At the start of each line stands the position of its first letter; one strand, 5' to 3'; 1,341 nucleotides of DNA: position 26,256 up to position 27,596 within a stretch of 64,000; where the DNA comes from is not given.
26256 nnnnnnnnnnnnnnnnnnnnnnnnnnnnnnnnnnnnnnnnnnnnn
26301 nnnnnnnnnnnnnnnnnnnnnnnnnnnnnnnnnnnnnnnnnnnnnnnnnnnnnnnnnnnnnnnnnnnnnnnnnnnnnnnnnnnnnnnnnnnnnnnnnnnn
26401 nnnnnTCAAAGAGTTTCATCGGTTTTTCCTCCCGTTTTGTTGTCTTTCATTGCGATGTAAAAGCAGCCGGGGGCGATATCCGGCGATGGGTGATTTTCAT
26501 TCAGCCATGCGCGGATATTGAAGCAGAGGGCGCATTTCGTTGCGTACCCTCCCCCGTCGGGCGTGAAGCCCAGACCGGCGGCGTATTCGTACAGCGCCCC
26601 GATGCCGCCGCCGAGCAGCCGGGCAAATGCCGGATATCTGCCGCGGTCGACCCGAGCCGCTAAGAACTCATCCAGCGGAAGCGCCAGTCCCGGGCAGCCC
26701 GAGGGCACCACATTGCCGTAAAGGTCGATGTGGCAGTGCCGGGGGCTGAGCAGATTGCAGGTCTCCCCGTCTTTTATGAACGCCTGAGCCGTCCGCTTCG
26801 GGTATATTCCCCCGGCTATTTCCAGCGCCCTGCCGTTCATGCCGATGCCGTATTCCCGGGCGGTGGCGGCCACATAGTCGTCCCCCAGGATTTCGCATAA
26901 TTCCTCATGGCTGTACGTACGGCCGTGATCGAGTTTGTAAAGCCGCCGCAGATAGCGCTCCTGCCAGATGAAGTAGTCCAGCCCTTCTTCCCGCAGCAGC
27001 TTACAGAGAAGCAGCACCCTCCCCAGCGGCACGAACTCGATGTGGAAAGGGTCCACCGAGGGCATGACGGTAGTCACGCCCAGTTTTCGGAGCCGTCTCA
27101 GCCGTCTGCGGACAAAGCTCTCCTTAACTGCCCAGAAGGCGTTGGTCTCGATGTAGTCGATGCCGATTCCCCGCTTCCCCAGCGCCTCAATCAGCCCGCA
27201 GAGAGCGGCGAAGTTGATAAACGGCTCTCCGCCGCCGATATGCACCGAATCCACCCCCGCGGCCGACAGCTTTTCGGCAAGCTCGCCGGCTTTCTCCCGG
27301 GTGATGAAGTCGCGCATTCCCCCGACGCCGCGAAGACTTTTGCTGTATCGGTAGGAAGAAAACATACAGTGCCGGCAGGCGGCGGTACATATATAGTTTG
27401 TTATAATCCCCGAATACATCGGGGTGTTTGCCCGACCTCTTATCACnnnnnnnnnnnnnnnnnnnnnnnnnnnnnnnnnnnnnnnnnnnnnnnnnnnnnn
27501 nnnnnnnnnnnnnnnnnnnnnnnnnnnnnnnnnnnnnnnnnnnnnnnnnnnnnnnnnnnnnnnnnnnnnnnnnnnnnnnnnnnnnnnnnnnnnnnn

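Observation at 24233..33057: Glycyl radical enzyme operon packed with glycan-processing enzymes, lacking a canonical activase and microcompartment genes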

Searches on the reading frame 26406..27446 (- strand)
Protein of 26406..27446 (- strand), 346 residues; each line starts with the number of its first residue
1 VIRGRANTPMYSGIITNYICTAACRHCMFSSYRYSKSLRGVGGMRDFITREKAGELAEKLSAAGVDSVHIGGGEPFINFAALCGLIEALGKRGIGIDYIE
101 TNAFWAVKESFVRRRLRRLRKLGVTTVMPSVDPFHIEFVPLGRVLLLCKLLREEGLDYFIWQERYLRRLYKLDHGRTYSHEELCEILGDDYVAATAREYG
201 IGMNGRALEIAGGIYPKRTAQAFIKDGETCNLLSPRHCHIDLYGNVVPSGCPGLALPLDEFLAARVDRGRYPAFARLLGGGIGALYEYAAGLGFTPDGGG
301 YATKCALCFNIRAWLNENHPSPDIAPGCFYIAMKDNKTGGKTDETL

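Call 3: search_protein_families(library=pfam, proteins=[window:26406-27446:-], max_evalue=0.01)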
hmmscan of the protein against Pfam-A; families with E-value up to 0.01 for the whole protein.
window:26406-27446:- (346 aa): 2 families
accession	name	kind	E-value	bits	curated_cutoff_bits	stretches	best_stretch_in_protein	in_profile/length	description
PF04055.27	Radical_SAM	-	5.5e-11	43.4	29.5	1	15-137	2-115/166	Radical SAM superfamily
PF13353.11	Fer4_12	-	1.1e-05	26.2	22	1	20-101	15-89/137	4Fe-4S single cluster domain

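Call 4: search_protein_families(library=ncbifam, proteins=[window:26406-27446:-], max_evalue=0.01)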
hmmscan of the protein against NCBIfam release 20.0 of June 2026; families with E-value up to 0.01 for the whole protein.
window:26406-27446:- (346 aa): 7 families
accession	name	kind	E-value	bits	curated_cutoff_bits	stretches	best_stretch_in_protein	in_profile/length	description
TIGR04078.1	rSAM_yydG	equivalog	1.4e-11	44.4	300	1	19-143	10-125/309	YydG family radical SAM peptide epimerase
TIGR02666.1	moaA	equivalog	0.0002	20.4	284.05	1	20-134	20-125/336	GTP 3',8-cyclase MoaA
TIGR04303.1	GeoRSP_rSAM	equivalog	0.0025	17.4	400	1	15-110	10-92/325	GeoRSP system radical SAM/SPASM protein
TIGR03962.1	mycofact_rSAM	equivalog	0.0033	16.6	265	1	17-102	19-93/339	mycofactocin radical SAM maturase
TIGR03994.1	rSAM_HemZ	equivalog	0.0042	16.3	321.4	1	18-87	92-161/401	coproporphyrinogen dehydrogenase HemZ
TIGR02668.1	moaA_archaeal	equivalog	0.0046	16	325.25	1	19-78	19-70/303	GTP 3',8-cyclase MoaA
NF049973.1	radical_Rv1681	equivalog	0.008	15.2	380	0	15-78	77-132/326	Rv1681 family radical SAM protein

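Call 27: search_solved_structures(query=window:26406-27446:-, max_evalue=1)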
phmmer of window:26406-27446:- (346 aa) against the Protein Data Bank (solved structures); distinct sequences matched with E-value up to 1: 5.
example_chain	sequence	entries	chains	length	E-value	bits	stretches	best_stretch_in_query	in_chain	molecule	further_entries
8ai3_A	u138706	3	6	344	8.1e-06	28.4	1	17-143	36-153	Putative peptide biosynthesis protein YydG | Radical SAM core domain-containing protein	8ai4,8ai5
8ai6_A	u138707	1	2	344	8.1e-06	28.4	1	17-143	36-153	Putative peptide biosynthesis protein YydG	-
8ai1_A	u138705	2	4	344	8.1e-06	28.4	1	17-143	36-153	Putative peptide biosynthesis protein YydG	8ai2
2d2e_A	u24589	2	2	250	0.17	14.1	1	154-259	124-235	SufC protein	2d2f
2f2e_A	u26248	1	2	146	0.54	12.5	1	109-178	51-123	PA1607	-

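Call 33: find_homologous_proteins(query=window:26406-27446:-, max_evalue=0.00001)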
Query window:26406-27446:- (346 aa): 517 proteins with E <= 0.00001 among 8000 candidates; the best 120 are listed.
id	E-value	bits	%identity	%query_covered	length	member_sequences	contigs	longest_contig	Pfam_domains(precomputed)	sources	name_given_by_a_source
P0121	4.3e-235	798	99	100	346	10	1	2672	PF04055.28,PF13353.12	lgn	-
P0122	9.7e-127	441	58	96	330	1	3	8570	PF04055.28,PF13353.12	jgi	-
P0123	8.3e-126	438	60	94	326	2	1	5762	PF04055.28,PF13353.12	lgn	-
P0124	8.6e-124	431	59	94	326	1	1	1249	PF04055.28,PF13353.12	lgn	-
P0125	4.1e-123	429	58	95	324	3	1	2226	PF04055.28,PF13353.12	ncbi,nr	ncbi:MAG: radical SAM protein [Clostridia bacterium]|nr:radical SAM protein [Clostridia bacterium]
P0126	4.4e-123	429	58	95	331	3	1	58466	PF04055.28,PF13353.12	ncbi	-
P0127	7.3e-123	428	57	95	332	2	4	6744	PF04055.28,PF13353.12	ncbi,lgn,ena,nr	ncbi:MAG: radical SAM protein [Clostridia bacterium]|nr:radical SAM protein [Clostridia bacterium]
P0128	8.2e-123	428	57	96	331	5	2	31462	PF04055.28,PF13353.12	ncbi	-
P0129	1.3e-122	427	58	95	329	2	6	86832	PF04055.28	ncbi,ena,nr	ncbi:MAG: radical SAM protein [Clostridia bacterium]|nr:radical SAM protein [Clostridia bacterium]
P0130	3.7e-122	426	57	95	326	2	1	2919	PF04055.28,PF13353.12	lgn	-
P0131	4.9e-122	426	58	95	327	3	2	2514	PF04055.28,PF13353.12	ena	-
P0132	5.8e-122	425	59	94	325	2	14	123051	PF04055.28,PF13353.12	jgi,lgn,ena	-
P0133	7.7e-122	425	58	94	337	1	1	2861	PF04055.28,PF13353.12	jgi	jgi:uncharacterized Fe-S cluster-containing radical SAM superfamily protein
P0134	1.0e-121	425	56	97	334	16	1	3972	PF04055.28,PF13353.12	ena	-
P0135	1.6e-121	424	56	95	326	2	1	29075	PF04055.28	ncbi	-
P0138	5.2e-121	422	57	94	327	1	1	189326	PF04055.28,PF13353.12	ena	-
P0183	5.2e-116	406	55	92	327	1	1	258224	PF04055.28,PF13353.12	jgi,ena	-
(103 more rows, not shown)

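Call 34: find_encoding_contigs(protein=P0132, flank=8000, max_places=2)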
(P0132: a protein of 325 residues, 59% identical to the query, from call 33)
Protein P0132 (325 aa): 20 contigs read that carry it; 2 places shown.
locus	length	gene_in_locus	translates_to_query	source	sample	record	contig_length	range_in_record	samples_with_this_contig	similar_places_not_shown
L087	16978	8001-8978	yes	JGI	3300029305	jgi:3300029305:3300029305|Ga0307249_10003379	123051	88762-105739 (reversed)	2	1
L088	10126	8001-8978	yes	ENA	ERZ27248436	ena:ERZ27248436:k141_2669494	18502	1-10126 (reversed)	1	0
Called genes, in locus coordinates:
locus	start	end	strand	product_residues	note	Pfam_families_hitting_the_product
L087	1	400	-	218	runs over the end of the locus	PF00005:ABC_tran, PF02463:SMC_N (faint), PF13304:AAA_21 (faint)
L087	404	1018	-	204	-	PF02687:FtsX (weak)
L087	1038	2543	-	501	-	-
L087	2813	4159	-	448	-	PF01276:OKR_DC_1, PF01053:Cys_Met_Meta_PP (weak), PF03711:OKR_DC_1_C (weak)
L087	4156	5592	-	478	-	PF04055:Radical_SAM, PF13353:Fer4_12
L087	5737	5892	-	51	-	PF13165:SCIFF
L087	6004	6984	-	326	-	PF11738:DUF3298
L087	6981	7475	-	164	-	PF04542:Sigma70_r2, PF08281:Sigma70_r4_2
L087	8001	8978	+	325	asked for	PF04055:Radical_SAM, PF13353:Fer4_12 (weak)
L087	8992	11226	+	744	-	PF17678:Glyco_hydro_92N, PF07971:Glyco_hydro_92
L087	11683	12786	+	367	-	PF00005:ABC_tran, PF13304:AAA_21 (faint)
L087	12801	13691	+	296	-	PF00528:BPD_transp_1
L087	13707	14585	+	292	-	PF00528:BPD_transp_1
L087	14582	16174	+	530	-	PF13416:SBP_bac_8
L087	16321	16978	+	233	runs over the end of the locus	-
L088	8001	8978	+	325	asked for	PF04055:Radical_SAM, PF13353:Fer4_12 (weak)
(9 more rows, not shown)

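Call 35: find_encoding_contigs(protein=P0138, flank=8000, max_places=1)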
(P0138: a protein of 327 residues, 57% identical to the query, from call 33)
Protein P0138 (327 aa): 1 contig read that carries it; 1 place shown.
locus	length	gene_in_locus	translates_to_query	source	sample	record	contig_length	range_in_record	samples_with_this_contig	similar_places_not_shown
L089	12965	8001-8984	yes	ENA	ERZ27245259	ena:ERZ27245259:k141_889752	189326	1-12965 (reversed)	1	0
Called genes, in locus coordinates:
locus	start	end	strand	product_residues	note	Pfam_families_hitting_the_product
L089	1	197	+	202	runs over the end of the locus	PF05175:MTS, PF10294:Methyltransf_16 (weak), PF06325:PrmA (weak), PF13847:Methyltransf_31, PF08242:Methyltransf_12 (weak), PF13649:Methyltransf_25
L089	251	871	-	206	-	PF22624:AASDHPPT_N (faint), PF01648:ACPS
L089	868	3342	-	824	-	PF00580:UvrD-helicase, PF01443:Viral_helicase1 (faint), PF13245:AAA_19 (weak), PF00580:UvrD-helicase, PF13245:AAA_19, PF13361:UvrD_C, PF13538:UvrD_C_2, PF21196:PcrA_UvrD_tudor (weak), +1 more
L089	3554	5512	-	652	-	PF05378:Hydant_A_N, PF13941:MutL (faint), PF01968:Hydantoinase_A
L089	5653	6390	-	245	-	-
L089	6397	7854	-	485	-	-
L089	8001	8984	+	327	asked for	PF04055:Radical_SAM, PF13353:Fer4_12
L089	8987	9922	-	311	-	PF02492:cobW, PF07683:CobW_C (weak)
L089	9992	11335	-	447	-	PF00005:ABC_tran, PF13304:AAA_21 (faint), PF02463:SMC_N (faint), PF12848:ABC_tran_Xtn, PF00005:ABC_tran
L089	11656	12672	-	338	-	-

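Call 36: find_encoding_contigs(protein=P0183, flank=8000, max_places=1)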
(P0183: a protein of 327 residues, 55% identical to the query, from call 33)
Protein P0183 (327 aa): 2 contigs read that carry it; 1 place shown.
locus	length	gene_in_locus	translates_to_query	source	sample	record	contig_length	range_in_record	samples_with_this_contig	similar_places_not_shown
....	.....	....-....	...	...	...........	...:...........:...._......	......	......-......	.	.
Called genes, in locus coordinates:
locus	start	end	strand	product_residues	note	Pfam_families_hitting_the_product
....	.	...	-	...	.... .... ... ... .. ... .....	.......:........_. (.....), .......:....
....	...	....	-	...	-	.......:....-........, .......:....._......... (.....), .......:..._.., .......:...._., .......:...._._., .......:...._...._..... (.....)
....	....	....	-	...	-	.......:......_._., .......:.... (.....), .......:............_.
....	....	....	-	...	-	-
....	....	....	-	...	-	-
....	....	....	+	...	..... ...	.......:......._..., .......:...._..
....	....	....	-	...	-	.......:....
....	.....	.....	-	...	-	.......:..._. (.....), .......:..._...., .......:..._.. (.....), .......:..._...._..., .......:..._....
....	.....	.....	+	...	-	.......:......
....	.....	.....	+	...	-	-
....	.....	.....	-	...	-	-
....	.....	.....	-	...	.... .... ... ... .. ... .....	-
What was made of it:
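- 26406..27446 (-): Radical SAM protein, 346 aa. CX3CX2C at C20/C24/C27, plus conserved C-terminal Cys residues (C229, C238, C251, C305, C308) that suggest an auxiliary cluster. It is not a PflA-type activase. Its neighbourhoods elsewhere are unrelated to GREs (calls 34-36).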

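Call 51: predict_structure(alignment_id=A3)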
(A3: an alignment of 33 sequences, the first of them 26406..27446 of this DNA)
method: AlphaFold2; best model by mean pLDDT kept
length: 346 residues; sequences in the alignment: 33
mean_pLDDT: 84.0   pTM: 0.82
mean pLDDT of the five models: 84.0, 83.7, 82.2, 82.0, 81.9
residues with pLDDT >= 90: 183; 70-90: 103; 50-70: 38; < 50: 22
segments of 3 or more residues with pLDDT < 50: 1-3, 34-43, 341-346
pLDDT, mean of each block of 10 residues (from residue 1): 63 71 64 48 59 91 92 79 94 95 92 97 96 90 97 97 91 94 92 79 62 87 81 81 82 88 93 94 96 97 91 94 85 72 35
secondary structure, 60 per line:
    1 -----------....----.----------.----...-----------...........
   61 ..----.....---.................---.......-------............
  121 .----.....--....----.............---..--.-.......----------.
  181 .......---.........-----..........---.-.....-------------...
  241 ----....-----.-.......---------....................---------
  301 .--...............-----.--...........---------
elements in order: E12-15 H50-62 E67-71 H75-91 E95-101 H109-121 E126-130 H133-136 H141-153 H163-169 H180-187 H191-199 H205-214 H220-224 E238-240 E245-248 H258-262 H272-291 H304-318 H327-337

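Call 55: fold_search(model_id=the predicted structure, library=pdb)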
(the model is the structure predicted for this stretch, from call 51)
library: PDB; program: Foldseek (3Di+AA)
matches with E <= 10: 1733; with E <= 0.001: 44
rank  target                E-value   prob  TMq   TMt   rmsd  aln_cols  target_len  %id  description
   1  8ai6_B                4.1e-09  1.00  0.50  0.52   8.5       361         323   15  Crystal structure of radical SAM epimerase EpeE D210A mutant from Bacillus subtilis with [4Fe-4S] clusters, S-adenosyl (released 2024-01-10)
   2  8ai4_B                7.6e-09  1.00  0.49  0.52   8.9       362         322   14  Crystal structure of radical SAM epimerase EpeE C223A mutant from Bacillus subtilis with [4Fe-4S] clusters, S-adenosyl (released 2024-01-10)
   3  8ai6_A                1.0e-08  1.00  0.50  0.53   8.4       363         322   15  Crystal structure of radical SAM epimerase EpeE D210A mutant from Bacillus subtilis with [4Fe-4S] clusters, S-adenosyl (released 2024-01-10)
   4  8ai3_B                1.3e-08  1.00  0.48  0.50   9.5       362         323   14  Crystal structure of radical SAM epimerase EpeE C223A mutant from Bacillus subtilis with [4Fe-4S] clusters and S-adeno (released 2024-01-10)
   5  8ai4_A                1.8e-08  1.00  0.48  0.52   8.7       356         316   14  Crystal structure of radical SAM epimerase EpeE C223A mutant from Bacillus subtilis with [4Fe-4S] clusters, S-adenosyl (released 2024-01-10)
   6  8ai2_B                1.8e-08  1.00  0.48  0.51   9.0       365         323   13  Crystal structure of radical SAM epimerase EpeE from Bacillus subtilis with [4Fe-4S] clusters, S-adenosyl-L-homocystei (released 2024-01-10)
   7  8ai1_B                2.1e-08  1.00  0.49  0.52   8.4       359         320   14  Crystal structure of radical SAM epimerase EpeE from Bacillus subtilis with [4Fe-4S] clusters and S-adenosyl-L-homocys (released 2024-01-10)
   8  8ai1_A                3.1e-08  1.00  0.48  0.52   8.8       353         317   14  Crystal structure of radical SAM epimerase EpeE from Bacillus subtilis with [4Fe-4S] clusters and S-adenosyl-L-homocys (released 2024-01-10)
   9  8ai3_A                7.5e-08  1.00  0.47  0.50   8.8       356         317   13  Crystal structure of radical SAM epimerase EpeE C223A mutant from Bacillus subtilis with [4Fe-4S] clusters and S-adeno (released 2024-01-10)
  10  2fb2_B                3.2e-06  1.00  0.32  0.34   6.6       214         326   16  Structure of the MoaA Arg17/266/268/Ala triple mutant (released 2006-05-09)
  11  2fb2_A                9.8e-06  1.00  0.33  0.35   8.3       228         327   15  Structure of the MoaA Arg17/266/268/Ala triple mutant (released 2006-05-09)
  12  1tv7_A                1.6e-05  1.00  0.32  0.33   4.5       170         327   19  Structure of the S-adenosylmethionine dependent Enzyme MoaA (released 2004-08-31)
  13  7vob                  1.6e-05  1.00  0.35  0.37  10.9       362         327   17  The crystal structure of a Radical SAM Enzyme BlsE involved in the Biosynthesis of Blasticidin S (released 2022-05-04)
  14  9dfw_A                2.1e-05  1.00  0.36  0.43   9.9       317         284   13  X-ray crystal structure of an engineered Viperin-like enzyme from T. virens with bound CTP and SAM (released 2025-02-12)
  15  9dgw_B                2.3e-05  1.00  0.37  0.44  10.3       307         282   13  X-ray crystal structure of the Viperin-like enzyme from T. virens with bound CTP and SAM (released 2025-02-12)
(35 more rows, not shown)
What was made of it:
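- On PflA-type GRE activase (tested for the 346-aa radical SAM protein): Foldseek's top hits are EpeE, MoaA, BlsE and viperin (call 55).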
